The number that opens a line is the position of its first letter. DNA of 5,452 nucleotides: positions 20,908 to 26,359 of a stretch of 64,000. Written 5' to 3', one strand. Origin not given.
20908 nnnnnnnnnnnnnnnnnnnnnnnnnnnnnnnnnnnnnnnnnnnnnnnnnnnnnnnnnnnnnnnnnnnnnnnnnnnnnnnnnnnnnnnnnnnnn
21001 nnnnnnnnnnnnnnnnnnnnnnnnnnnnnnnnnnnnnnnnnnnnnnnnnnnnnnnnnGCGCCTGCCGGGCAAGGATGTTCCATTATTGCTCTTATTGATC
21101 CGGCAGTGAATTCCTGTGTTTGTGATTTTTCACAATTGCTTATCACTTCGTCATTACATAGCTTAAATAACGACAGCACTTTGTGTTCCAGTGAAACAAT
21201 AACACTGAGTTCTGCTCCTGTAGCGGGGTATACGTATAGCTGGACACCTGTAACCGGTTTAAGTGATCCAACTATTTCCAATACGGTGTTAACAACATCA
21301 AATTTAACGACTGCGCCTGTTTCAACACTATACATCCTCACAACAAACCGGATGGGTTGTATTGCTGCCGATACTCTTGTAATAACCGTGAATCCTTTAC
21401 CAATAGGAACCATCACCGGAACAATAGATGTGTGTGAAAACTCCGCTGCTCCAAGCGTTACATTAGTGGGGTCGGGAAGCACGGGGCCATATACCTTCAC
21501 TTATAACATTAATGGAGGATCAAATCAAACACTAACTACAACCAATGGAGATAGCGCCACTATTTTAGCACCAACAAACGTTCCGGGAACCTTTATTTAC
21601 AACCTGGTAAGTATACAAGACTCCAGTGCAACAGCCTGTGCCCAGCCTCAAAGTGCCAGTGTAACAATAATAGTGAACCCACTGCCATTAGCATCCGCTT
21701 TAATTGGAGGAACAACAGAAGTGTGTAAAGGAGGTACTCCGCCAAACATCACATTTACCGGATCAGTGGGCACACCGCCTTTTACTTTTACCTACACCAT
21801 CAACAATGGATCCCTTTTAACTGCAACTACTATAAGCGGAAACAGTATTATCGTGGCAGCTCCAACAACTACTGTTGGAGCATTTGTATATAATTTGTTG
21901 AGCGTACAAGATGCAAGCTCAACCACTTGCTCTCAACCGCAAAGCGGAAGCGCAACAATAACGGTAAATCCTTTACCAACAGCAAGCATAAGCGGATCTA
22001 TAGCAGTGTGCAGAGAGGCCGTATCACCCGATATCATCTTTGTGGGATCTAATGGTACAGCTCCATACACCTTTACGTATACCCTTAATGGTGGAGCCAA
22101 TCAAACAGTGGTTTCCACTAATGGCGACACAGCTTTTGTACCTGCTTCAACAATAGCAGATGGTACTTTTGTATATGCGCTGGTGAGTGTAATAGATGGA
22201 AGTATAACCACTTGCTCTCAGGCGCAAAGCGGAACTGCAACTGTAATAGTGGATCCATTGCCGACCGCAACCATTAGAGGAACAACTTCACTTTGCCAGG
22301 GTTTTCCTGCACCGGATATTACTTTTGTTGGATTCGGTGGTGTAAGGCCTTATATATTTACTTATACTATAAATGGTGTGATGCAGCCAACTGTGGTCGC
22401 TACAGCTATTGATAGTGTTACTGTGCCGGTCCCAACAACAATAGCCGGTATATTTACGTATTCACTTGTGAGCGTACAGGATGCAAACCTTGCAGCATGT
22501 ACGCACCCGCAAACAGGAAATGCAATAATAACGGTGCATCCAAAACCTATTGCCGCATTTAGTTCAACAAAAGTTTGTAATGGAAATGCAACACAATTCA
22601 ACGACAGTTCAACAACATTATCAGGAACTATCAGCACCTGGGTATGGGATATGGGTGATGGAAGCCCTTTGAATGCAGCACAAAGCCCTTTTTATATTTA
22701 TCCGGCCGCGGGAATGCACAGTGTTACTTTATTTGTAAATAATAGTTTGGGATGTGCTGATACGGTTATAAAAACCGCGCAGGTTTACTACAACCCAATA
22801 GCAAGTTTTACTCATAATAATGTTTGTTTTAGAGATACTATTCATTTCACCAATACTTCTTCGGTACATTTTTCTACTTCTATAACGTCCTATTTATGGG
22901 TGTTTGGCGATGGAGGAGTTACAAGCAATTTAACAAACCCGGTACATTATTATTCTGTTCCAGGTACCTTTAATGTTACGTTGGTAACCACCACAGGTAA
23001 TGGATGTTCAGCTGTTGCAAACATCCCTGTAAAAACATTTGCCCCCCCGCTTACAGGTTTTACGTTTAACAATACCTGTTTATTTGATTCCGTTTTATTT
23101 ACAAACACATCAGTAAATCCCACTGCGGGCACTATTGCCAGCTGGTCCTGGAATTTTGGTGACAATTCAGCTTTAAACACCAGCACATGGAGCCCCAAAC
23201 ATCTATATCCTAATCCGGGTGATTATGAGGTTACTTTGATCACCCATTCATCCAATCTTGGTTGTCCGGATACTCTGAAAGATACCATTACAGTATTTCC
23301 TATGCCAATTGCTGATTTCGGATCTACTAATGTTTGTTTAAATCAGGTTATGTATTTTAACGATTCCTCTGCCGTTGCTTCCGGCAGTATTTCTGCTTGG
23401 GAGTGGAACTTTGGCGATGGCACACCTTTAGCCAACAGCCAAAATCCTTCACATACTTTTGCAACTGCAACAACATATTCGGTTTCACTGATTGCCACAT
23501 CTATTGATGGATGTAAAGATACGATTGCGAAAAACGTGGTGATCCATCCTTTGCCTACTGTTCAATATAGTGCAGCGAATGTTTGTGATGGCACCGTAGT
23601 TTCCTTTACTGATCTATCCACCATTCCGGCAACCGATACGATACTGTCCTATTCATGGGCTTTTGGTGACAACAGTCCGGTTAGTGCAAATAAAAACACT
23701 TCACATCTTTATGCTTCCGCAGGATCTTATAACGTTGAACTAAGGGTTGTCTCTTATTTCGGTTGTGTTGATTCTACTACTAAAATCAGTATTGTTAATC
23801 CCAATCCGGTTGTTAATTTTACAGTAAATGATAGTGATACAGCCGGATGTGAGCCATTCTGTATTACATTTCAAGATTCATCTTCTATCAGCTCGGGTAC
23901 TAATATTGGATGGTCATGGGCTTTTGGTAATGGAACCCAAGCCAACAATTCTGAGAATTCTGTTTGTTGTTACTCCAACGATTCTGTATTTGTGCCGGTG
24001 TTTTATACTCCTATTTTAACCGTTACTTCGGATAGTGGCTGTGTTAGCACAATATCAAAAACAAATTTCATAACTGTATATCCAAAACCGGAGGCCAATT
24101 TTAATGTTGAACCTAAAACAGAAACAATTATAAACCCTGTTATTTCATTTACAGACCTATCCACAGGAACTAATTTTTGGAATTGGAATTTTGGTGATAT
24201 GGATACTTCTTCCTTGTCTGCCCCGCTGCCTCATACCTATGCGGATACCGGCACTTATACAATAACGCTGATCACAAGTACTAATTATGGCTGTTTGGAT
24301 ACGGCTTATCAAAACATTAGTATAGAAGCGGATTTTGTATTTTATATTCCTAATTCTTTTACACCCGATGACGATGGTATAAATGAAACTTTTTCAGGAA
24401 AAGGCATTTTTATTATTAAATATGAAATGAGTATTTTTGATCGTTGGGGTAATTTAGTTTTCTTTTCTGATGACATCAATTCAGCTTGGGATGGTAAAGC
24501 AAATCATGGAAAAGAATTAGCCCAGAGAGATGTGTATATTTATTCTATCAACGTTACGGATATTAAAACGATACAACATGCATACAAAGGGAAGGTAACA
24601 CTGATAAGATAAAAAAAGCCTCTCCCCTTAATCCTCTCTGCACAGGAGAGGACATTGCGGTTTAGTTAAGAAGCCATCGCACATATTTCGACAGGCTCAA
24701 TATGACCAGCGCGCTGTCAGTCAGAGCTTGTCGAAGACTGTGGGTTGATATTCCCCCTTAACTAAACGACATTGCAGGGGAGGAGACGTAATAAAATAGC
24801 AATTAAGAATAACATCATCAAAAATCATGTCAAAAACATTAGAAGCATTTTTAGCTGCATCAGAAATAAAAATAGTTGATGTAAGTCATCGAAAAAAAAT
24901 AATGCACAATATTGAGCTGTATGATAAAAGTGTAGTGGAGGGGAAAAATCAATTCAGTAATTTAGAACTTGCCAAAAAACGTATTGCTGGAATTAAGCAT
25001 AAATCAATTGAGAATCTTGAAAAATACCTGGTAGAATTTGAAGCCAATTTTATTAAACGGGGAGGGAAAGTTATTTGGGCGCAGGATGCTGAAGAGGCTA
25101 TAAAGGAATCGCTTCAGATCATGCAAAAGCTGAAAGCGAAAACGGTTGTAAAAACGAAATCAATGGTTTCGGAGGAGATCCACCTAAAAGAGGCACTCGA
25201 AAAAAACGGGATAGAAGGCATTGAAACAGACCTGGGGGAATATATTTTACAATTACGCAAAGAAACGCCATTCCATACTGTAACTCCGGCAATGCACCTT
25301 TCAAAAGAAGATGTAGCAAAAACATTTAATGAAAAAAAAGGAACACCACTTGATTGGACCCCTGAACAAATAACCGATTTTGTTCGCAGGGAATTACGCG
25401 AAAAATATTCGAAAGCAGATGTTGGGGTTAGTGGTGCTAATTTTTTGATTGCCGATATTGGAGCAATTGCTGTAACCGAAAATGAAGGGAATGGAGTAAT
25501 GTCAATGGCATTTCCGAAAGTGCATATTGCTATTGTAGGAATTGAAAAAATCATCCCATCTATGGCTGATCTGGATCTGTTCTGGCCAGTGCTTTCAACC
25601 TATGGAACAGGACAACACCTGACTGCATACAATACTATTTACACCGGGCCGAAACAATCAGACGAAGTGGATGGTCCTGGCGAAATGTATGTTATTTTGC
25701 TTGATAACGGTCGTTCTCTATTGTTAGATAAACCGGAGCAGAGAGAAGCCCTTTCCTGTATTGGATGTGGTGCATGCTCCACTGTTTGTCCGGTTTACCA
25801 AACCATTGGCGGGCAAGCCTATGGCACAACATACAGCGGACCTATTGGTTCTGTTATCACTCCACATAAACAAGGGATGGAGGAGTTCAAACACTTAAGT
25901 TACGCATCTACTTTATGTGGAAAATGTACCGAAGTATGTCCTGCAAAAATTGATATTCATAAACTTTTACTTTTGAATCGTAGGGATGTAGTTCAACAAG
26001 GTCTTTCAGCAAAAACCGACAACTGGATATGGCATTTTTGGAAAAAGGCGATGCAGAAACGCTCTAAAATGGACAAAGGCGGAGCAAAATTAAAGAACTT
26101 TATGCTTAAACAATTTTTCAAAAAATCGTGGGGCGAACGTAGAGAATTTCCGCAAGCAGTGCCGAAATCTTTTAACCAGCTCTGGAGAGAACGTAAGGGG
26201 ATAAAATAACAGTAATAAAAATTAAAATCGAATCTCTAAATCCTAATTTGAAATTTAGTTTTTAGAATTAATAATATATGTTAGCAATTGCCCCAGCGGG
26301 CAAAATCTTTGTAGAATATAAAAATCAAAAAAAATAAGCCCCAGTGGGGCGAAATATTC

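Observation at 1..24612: Tandem array of three giant paralogous T9SS type-B surface proteins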

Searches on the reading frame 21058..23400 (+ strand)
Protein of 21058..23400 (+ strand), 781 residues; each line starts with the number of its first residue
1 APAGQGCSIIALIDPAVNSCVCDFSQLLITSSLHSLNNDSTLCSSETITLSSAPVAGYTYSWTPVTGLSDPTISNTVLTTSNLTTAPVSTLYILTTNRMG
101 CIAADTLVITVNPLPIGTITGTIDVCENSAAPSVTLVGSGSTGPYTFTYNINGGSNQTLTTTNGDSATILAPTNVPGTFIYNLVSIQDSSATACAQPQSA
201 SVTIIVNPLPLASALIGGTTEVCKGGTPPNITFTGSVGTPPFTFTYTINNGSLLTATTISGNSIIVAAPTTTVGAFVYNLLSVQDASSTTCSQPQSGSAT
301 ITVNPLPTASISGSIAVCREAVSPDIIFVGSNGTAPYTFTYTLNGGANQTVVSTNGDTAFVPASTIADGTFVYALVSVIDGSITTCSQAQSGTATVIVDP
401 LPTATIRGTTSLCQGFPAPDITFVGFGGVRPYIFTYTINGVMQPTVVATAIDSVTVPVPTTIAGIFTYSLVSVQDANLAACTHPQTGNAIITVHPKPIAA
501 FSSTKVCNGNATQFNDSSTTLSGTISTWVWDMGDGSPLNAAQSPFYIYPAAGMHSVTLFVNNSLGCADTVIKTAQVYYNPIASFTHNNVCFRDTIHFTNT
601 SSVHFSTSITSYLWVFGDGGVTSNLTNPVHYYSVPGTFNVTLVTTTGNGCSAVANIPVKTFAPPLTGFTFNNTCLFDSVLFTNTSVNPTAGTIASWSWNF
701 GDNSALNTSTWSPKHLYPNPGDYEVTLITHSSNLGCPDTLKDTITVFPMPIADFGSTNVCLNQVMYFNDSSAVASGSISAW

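Call 53: search_protein_families(library=pfam, proteins=[window:21058-23400:+], max_evalue=10)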
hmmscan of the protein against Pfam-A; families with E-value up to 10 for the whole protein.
window:21058-23400:+ (781 aa): 8 families
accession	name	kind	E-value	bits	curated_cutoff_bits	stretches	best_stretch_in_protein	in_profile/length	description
PF18911.6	PKD_4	-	7.2e-41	138.6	27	3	579-652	3-76/85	PKD domain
PF00801.26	PKD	-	1.9e-21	76.3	23.5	3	506-571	11-76/80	PKD domain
PF23664.1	Ig_Pom152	-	6.5e-07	30.1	27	2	237-289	31-88/106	Nucleoporin pom152-like, immunoglobulin-like domain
PF19081.6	Ig_7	-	4.2e-05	24.2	27.3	1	38-113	8-84/84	Ig-like domain CHU_C associated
PF22352.2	K319L-like_PKD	-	0.0057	17.1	27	1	133-205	13-83/84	K319L-like, PKD domain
PF09479.16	Flg_new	-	0.14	12.7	27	1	145-173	1-29/65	Listeria-Bacteroides repeat domain (List_Bact_rpt)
PF22184.2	CBM_56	-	0.22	12.2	27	0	134-155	51-72/75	Carbohydrate binding module family 56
PF09813.14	Coa3_cc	-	0.28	11.3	27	0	462-473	25-36/48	Cytochrome c oxidase assembly factor 3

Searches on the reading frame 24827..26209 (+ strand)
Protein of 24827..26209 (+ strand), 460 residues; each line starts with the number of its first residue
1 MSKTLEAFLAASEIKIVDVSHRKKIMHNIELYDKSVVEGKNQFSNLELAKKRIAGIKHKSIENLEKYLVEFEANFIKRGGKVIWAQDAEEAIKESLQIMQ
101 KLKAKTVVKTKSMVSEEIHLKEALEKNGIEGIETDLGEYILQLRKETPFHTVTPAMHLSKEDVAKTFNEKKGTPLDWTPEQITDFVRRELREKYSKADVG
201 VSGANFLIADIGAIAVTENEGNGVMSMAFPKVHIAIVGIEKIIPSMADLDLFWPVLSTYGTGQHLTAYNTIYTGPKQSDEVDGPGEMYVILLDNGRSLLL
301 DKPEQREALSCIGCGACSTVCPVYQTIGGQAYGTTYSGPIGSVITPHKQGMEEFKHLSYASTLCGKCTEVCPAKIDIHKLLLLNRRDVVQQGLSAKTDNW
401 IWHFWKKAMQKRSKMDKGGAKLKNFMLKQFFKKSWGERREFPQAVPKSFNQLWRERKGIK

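Call 7: search_protein_families(library=pfam, proteins=[window:24827-26209:+], max_evalue=0.001)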
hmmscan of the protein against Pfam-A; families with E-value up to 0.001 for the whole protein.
window:24827-26209:+ (460 aa): 15 families
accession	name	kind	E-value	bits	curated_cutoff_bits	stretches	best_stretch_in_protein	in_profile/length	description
PF02589.21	LUD_dom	-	4.4e-42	144.4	22.6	1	70-292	3-189/189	LUD domain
PF13183.11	Fer4_8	-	3.7e-14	53.4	27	1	308-375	2-68/68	4Fe-4S dicluster domain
PF13237.11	Fer4_10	-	1.2e-08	35.2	25.5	1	308-327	6-22/53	4Fe-4S dicluster domain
PF12838.12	Fer4_7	-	1.6e-07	32.1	27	1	310-375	1-52/52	4Fe-4S dicluster domain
PF13534.11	Fer4_17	-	2e-07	31.9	22.2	1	310-376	1-61/61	4Fe-4S dicluster domain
PF13187.11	Fer4_9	-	2.2e-07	31.2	27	0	307-323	33-49/52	4Fe-4S dicluster domain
PF13484.11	Fer4_16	-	1e-06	29.9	30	1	311-373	2-65/66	4Fe-4S double cluster binding domain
PF00037.32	Fer4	-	3.7e-06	27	21.1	1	310-323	7-20/24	4Fe-4S binding domain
PF12837.12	Fer4_6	-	4.8e-06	26.7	25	1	310-323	8-21/24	4Fe-4S binding domain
PF13746.11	Fer4_18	-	7.7e-06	26.5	27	0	361-382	61-82/114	4Fe-4S dicluster domain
PF12797.12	Fer4_2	-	1.3e-05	25.3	24.5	1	308-323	7-22/22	4Fe-4S binding domain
PF14697.11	Fer4_21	-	1.9e-05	25.2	35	0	310-327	40-57/59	4Fe-4S dicluster domain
PF12798.12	Fer4_3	-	0.0001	23.3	27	0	311-323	1-13/15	4Fe-4S binding domain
PF25160.1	LdpA_Fe-S-bd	-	0.00013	22.1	27.6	0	310-324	27-41/49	LdpA Fe-S cluster-binding domain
PF17179.9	Fer4_22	-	0.00019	22.7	27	0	303-323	73-93/95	4Fe-4S dicluster domain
